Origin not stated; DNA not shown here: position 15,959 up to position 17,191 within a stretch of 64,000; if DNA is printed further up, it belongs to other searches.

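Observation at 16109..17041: Single-ORF fusion of archaeal riboflavin synthase (RibC) and lumazine synthase (RibH).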

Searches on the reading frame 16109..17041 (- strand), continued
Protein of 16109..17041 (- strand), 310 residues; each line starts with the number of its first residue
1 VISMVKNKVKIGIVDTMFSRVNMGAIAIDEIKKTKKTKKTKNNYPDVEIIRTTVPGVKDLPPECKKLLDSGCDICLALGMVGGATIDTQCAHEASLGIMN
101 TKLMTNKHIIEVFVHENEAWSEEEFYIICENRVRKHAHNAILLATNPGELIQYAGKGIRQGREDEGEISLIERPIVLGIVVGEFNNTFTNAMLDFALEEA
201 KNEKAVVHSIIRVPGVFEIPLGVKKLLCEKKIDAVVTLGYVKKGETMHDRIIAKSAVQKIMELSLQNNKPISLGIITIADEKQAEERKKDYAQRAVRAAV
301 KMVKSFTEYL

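Call 16: find_related_loci(query=A1, collection=genome_contigs, flank=6000)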
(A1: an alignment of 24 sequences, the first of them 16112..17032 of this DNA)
Query A1 (307 aa) in genome_contigs; peptide patterns used: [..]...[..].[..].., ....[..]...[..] (x = any residue, [..] = any of these).
600 stretches matched a pattern (row limit reached: there are more); 587 encode a relative of the query (tblastn E <= 1e-3); the best 80 are kept; 80 distinct loci.
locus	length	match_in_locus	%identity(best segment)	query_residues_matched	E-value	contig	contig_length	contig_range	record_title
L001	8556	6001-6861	61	7-303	6e-113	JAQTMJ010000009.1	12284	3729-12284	MAG: Candidatus ainarchaeum sp. isolate STA_38 NODE_10254_length_12284_cov_2.521510_Sandtown_A, whole genome shotgun seq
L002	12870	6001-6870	61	5-301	1e-112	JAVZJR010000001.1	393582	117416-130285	MAG: Candidatus Bilamarchaeaceae archaeon isolate DRTY-6_201901_bins_91 DRTY-6_201901_bins_91_scaffold_1, whole genome s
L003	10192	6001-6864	57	6-301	2e-110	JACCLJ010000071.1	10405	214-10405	MAG: Candidatus Micrarchaeota archaeon isolate Sv217 k141_9445852, whole genome shotgun sequence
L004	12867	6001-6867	57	6-305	2e-106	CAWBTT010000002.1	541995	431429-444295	MAG: uncultured Candidatus Micrarchaeota archaeon isolate MFD03804.bin.2.25 genome assembly, contig: contig_19071, whole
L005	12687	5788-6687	55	5-303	4e-105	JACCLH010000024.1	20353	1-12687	MAG: Candidatus Micrarchaeota archaeon isolate Sv348 k141_3295051, whole genome shotgun sequence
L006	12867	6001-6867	58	5-303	9e-104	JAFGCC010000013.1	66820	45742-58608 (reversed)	MAG: Candidatus Micrarchaeota archaeon isolate Zod_Metabat.1079 k87_8824852, whole genome shotgun sequence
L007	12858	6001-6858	58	6-299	7e-104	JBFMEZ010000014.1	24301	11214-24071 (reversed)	MAG: Candidatus Micrarchaeota archaeon isolate MAG258 MAG258_14, whole genome shotgun sequence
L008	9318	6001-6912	54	6-305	1e-102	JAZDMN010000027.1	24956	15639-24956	MAG: Candidatus Micrarchaeota archaeon isolate MEGAHIT-group-0.655 k141_10901124, whole genome shotgun sequence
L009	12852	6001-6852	57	7-300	9e-102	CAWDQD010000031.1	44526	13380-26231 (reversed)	MAG: uncultured Candidatus Micrarchaeota archaeon isolate MFD01689.bin.1.58 genome assembly, contig: contig_69559, whole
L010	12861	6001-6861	57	5-301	4e-101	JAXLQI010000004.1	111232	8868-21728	MAG: Candidatus Micrarchaeia archaeon isolate STL-MIC1 C1.33.fa-4, whole genome shotgun sequence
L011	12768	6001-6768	59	6-273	8e-100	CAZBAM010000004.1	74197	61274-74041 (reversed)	MAG TPA_asm: Candidatus Micrarchaeota archaeon isolate binchicken_co33_206 genome assembly, contig: NODE_191_length_7419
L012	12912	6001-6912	54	6-305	9e-100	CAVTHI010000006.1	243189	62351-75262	MAG: uncultured archaeon isolate MFD05942.bin.2.360 genome assembly, contig: contig_38316, whole genome shotgun sequence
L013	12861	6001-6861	53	8-303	5e-99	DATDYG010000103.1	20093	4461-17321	MAG TPA_asm: Candidatus Bilamarchaeaceae archaeon isolate SMAG_U8159 k141_1667037, whole genome shotgun sequence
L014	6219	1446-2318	53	4-303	1e-98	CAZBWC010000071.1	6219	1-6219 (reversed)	MAG TPA_asm: Candidatus Micrarchaeota archaeon isolate SRP269290_co1_298 genome assembly, contig: NODE_22386_length_6219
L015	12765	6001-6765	61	6-273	1e-97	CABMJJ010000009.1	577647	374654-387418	uncultured archaeon isolate LFW-283_2 genome assembly, contig: LFW2832_7, whole genome shotgun sequence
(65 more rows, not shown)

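Call 20: search_protein_representatives(protein=window:16109-17041:-)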
Query: 310 residues. Proteins with E-value up to 0.001 (for the whole library): 3468; up to 1e-10: 563; up to 1e-30: 26. The best 150 are listed.
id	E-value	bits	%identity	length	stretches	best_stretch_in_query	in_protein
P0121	4.1e-75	269.2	52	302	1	9-305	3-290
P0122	4.0e-70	252.8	57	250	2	7-207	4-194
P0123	2.6e-66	240.3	47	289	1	9-304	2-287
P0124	3.6e-59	216.9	46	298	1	10-303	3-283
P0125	3.0e-57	210.6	45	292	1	18-305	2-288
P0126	4.2e-56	206.8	43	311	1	9-304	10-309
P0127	1.1e-55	205.4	44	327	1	9-304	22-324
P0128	1.8e-54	201.4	45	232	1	78-302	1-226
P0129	4.2e-52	193.7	43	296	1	46-302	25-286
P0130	4.4e-45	170.6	76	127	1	9-126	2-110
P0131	6.3e-45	170.1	56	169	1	10-168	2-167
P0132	8.4e-44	166.5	59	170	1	9-170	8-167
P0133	9.8e-40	153.1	40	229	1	80-304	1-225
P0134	2.8e-39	151.6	56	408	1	8-170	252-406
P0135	1.8e-35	139.1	51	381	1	6-167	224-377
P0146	3.7e-31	125.0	50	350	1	9-174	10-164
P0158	1.2e-27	113.5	35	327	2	175-303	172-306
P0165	1.4e-24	103.3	35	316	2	11-167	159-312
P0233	4.2e-17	78.8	37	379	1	143-308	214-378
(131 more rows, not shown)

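Call 21: search_protein_families(library=ncbifam, proteins=[P0121, P0124, P0126, P0127, P0134, P0135, P0146, P0158, P0165, P0233], max_evalue=0.00001)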
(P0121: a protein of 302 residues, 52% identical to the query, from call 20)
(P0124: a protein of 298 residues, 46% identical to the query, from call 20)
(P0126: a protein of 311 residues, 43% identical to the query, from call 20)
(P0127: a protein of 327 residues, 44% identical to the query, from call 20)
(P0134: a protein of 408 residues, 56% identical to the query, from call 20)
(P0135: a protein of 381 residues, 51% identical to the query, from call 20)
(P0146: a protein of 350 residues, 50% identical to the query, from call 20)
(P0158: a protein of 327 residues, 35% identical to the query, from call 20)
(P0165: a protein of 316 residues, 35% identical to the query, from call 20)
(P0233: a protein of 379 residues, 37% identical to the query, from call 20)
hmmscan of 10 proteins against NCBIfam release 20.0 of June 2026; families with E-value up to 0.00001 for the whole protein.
P0121 (302 aa): 4 families
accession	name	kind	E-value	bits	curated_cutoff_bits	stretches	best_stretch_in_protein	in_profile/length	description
TIGR01506.1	ribC_arch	equivalog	5.7e-51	172.4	100.55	1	4-150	1-149/151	riboflavin synthase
TIGR00114.1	lumazine-synth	equivalog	2.5e-34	118.3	84.6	1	161-291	3-135/138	6,7-dimethyl-8-ribityllumazine synthase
NF000814.0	PRK00061.2-2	equivalog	7.3e-17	61.6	174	1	153-288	12-149/160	6,7-dimethyl-8-ribityllumazine synthase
NF009084.0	PRK12419.1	equivalog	2.1e-07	30.6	160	1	193-276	50-132/166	6,7-dimethyl-8-ribityllumazine synthase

P0124 (298 aa): 4 families
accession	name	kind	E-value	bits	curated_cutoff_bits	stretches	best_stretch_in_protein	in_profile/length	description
TIGR01506.1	ribC_arch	equivalog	1.9e-46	157.7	100.55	1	4-147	2-149/151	riboflavin synthase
TIGR00114.1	lumazine-synth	equivalog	1.8e-37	128.5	84.6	2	155-267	2-116/138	6,7-dimethyl-8-ribityllumazine synthase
NF000814.0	PRK00061.2-2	equivalog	9.6e-17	61.2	174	1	145-270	9-135/160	6,7-dimethyl-8-ribityllumazine synthase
NF009084.0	PRK12419.1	equivalog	9.6e-07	28.5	160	0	149-250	9-112/166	6,7-dimethyl-8-ribityllumazine synthase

P0126 (311 aa): 4 families
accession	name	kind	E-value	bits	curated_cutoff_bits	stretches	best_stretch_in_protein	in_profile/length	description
TIGR01506.1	ribC_arch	equivalog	4.4e-52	176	100.55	1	12-161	2-148/151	riboflavin synthase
TIGR00114.1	lumazine-synth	equivalog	8.9e-41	139.2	84.6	2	180-310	1-134/138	6,7-dimethyl-8-ribityllumazine synthase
NF000814.0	PRK00061.2-2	equivalog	6.1e-19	68.3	174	1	174-294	12-134/160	6,7-dimethyl-8-ribityllumazine synthase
NF009084.0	PRK12419.1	equivalog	6e-10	38.9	160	1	171-282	5-119/166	6,7-dimethyl-8-ribityllumazine synthase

P0127 (327 aa): 4 families
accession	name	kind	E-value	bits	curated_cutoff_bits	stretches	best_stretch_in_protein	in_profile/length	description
TIGR01506.1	ribC_arch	equivalog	7.1e-51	172.1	100.55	1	24-180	2-150/151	riboflavin synthase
TIGR00114.1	lumazine-synth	equivalog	4.5e-36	124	84.6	1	197-324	3-133/138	6,7-dimethyl-8-ribityllumazine synthase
NF000814.0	PRK00061.2-2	equivalog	2e-17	63.4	174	1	185-324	8-153/160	6,7-dimethyl-8-ribityllumazine synthase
NF009084.0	PRK12419.1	equivalog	1.1e-08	34.8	160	1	221-298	43-120/166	6,7-dimethyl-8-ribityllumazine synthase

P0134 (408 aa): 1 family
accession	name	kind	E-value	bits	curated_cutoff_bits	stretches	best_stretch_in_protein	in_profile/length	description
TIGR01506.1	ribC_arch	equivalog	3.1e-51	173.3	100.55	1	255-404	2-151/151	riboflavin synthase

P0135 (381 aa): 1 family
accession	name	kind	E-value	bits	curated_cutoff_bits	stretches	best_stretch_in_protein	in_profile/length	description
TIGR01506.1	ribC_arch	equivalog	1.5e-51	174.3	100.55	1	229-377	2-150/151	riboflavin synthase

P0146 (350 aa): 1 family
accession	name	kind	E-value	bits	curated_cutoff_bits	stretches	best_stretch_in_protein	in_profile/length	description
TIGR01506.1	ribC_arch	equivalog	8.8e-48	162.1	100.55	1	12-157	2-151/151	riboflavin synthase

P0158 (327 aa): 4 families
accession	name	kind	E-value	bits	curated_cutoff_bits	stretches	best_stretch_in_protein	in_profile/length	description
TIGR00114.1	lumazine-synth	equivalog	3.9e-91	302.3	84.6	2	21-157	1-137/138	6,7-dimethyl-8-ribityllumazine synthase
NF000814.0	PRK00061.2-2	equivalog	1.9e-66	222.8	174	2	164-309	10-155/160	6,7-dimethyl-8-ribityllumazine synthase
NF009084.0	PRK12419.1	equivalog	8.4e-37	126.3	160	2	164-314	6-159/166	6,7-dimethyl-8-ribityllumazine synthase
NF008234.1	PRK11001.1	subfamily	8.5e-06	25.8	149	0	68-119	71-122/170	MltR family transcriptional regulator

P0165 (316 aa): 4 families
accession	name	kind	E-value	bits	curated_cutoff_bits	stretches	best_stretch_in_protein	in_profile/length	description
NF009084.0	PRK12419.1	equivalog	2.7e-64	215.7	160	1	7-150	15-162/166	6,7-dimethyl-8-ribityllumazine synthase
TIGR01506.1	ribC_arch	equivalog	4.8e-38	130.4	100.55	1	159-312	2-150/151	riboflavin synthase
TIGR00114.1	lumazine-synth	equivalog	3.1e-21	75.9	84.6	1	7-139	2-135/138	6,7-dimethyl-8-ribityllumazine synthase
NF000814.0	PRK00061.2-2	equivalog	2.4e-11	43.6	174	1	7-143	19-156/160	6,7-dimethyl-8-ribityllumazine synthase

P0233 (379 aa): 3 families
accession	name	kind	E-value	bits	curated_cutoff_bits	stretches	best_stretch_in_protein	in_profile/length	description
TIGR00114.1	lumazine-synth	equivalog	9.7e-37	126.1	84.6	1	244-374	2-136/138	6,7-dimethyl-8-ribityllumazine synthase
NF000814.0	PRK00061.2-2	equivalog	1.2e-27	96.6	174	1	243-375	18-154/160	6,7-dimethyl-8-ribityllumazine synthase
NF009084.0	PRK12419.1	equivalog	3.4e-16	59.2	160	1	236-374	7-152/166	6,7-dimethyl-8-ribityllumazine synthase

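Call 22: predict_structure(alignment_id=A1)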
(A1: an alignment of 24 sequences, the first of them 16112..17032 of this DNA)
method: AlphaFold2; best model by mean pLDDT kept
length: 307 residues; sequences in the alignment: 24
mean_pLDDT: 87.0   pTM: 0.60
mean pLDDT of the five models: 87.0, 86.6, 85.9, 85.9, 85.2
residues with pLDDT >= 90: 165; 70-90: 103; 50-70: 37; < 50: 2
segments of 3 or more residues with pLDDT < 50: none
pLDDT, mean of each block of 10 residues (from residue 1): 80 93 92 56 88 97 98 94 90 97 95 84 88 90 83 61 66 94 90 97 96 91 89 91 69 87 89 86 93 95 74
secondary structure, 60 per line:
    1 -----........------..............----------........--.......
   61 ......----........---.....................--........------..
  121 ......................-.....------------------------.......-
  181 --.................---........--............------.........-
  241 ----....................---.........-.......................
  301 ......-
elements in order: E6-13 H20-33 E44-51 H54-66 E71-78 H82-102 E105-112 H119-142 H144-148 E173-179 H183-199 E203-210 H213-224 E231-239 H245-264 E268-276 H278-306

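Call 28: list_cluster_members(proteins=[P0009, P0024, P0042, P0096, P0165, P0134, P0135, P0146, P0126, P0127])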
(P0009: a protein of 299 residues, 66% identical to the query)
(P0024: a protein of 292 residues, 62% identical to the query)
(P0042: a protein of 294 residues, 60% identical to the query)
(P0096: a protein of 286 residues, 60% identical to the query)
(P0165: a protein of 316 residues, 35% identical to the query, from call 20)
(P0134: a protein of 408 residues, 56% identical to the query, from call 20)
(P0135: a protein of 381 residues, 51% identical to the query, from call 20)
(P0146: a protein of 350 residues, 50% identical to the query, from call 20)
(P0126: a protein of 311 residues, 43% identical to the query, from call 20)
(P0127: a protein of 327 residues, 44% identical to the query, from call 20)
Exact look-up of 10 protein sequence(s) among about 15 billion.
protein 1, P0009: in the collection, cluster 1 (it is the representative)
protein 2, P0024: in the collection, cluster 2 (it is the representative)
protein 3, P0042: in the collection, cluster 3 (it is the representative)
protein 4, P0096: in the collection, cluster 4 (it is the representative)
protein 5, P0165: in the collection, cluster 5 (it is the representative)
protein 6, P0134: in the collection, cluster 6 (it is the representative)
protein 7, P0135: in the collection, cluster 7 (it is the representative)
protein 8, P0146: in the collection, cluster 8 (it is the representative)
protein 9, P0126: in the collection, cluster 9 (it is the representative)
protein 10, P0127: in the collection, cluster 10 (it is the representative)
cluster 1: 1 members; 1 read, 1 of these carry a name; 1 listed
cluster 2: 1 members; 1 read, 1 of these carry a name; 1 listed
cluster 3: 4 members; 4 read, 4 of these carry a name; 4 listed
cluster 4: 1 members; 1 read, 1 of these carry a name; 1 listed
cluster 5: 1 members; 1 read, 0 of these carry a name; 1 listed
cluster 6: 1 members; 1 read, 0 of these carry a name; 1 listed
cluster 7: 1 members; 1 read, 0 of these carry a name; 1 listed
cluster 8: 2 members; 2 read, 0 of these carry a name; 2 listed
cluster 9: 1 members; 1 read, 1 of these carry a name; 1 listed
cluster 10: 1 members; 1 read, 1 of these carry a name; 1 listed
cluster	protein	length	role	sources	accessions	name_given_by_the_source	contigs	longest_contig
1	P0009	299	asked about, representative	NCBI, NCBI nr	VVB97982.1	Riboflavin synthase [uncultured archaeon]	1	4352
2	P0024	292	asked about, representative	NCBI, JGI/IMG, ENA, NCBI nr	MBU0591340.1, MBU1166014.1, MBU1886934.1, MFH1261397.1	riboflavin synthase [Candidatus Micrarchaeota archaeon]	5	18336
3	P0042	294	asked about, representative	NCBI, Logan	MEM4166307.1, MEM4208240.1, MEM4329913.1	MAG: riboflavin synthase [Candidatus Bilamarchaeaceae archaeon]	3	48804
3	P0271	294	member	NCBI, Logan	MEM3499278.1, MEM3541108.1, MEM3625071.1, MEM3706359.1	MAG: riboflavin synthase [Candidatus Bilamarchaeaceae archaeon]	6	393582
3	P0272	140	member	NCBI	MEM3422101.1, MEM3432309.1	MAG: riboflavin synthase, partial [Candidatus Bilamarchaeaceae archaeon]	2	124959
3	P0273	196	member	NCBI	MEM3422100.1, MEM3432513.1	MAG: 6,7-dimethyl-8-ribityllumazine synthase, partial [Candidatus Bilamarchaeaceae ...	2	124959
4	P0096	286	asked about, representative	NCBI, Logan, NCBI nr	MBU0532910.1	riboflavin synthase [Candidatus Micrarchaeota archaeon]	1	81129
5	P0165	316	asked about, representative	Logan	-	-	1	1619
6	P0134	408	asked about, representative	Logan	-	-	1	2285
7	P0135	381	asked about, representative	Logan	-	-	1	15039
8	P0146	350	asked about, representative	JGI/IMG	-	-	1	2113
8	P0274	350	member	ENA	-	-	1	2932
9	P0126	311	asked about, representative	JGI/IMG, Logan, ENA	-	riboflavin synthase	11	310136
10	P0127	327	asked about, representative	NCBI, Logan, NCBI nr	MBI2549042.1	riboflavin synthase [Candidatus Woesearchaeota archaeon]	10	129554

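Call 36: fold_search(model_id=the predicted structure, library=pdb)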
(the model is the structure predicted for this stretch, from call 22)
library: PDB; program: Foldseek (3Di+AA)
matches with E <= 10: 1768; with E <= 0.001: 165
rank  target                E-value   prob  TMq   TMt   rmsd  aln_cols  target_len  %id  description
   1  2b99_A                1.9e-14  1.00  0.45  0.93   2.3       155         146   53  Crystal Structure of an archaeal pentameric riboflavin synthase Complex with a Substrate analog inhibitor (released 2005-11-08)
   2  2b98_C                2.3e-14  1.00  0.46  0.91   2.5       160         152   53  Crystal Structure of an archaeal pentameric riboflavin synthase (released 2005-11-08)
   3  2b98_A                4.7e-14  1.00  0.43  0.92   2.3       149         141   53  Crystal Structure of an archaeal pentameric riboflavin synthase (released 2005-11-08)
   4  2b99_B                7.0e-14  1.00  0.44  0.93   2.3       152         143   52  Crystal Structure of an archaeal pentameric riboflavin synthase Complex with a Substrate analog inhibitor (released 2005-11-08)
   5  2b98_D                1.1e-13  1.00  0.43  0.92   2.2       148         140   53  Crystal Structure of an archaeal pentameric riboflavin synthase (released 2005-11-08)
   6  2b98_B                1.8e-13  1.00  0.44  0.93   2.2       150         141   52  Crystal Structure of an archaeal pentameric riboflavin synthase (released 2005-11-08)
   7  5im5_A                2.3e-13  1.00  0.44  0.93   2.3       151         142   52  Crystal structure of designed two-component self-assembling icosahedral cage I53-40 (released 2016-07-27)
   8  5im5_D                3.4e-13  1.00  0.44  0.94   1.8       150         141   51  Crystal structure of designed two-component self-assembling icosahedral cage I53-40 (released 2016-07-27)
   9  4y7k_A                3.4e-13  1.00  0.47  0.57   2.4       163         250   53  Structure of an archaeal mechanosensitive channel in closed state (released 2015-08-26)
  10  4y7k_D                2.7e-12  1.00  0.45  0.57   2.3       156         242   52  Structure of an archaeal mechanosensitive channel in closed state (released 2015-08-26)
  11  4y7j_C                9.6e-12  1.00  0.45  0.58   2.6       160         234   52  Structure of an archaeal mechanosensitive channel in expanded state (released 2015-08-26)
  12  4y7k_B                1.5e-11  1.00  0.45  0.57   2.4       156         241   51  Structure of an archaeal mechanosensitive channel in closed state (released 2015-08-26)
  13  4y7k_C                1.9e-11  1.00  0.45  0.56   2.5       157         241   50  Structure of an archaeal mechanosensitive channel in closed state (released 2015-08-26)
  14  4y7j_B                4.4e-11  1.00  0.45  0.59   2.7       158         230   53  Structure of an archaeal mechanosensitive channel in expanded state (released 2015-08-26)
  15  4y7j_D                9.4e-11  1.00  0.43  0.55   2.6       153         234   51  Structure of an archaeal mechanosensitive channel in expanded state (released 2015-08-26)
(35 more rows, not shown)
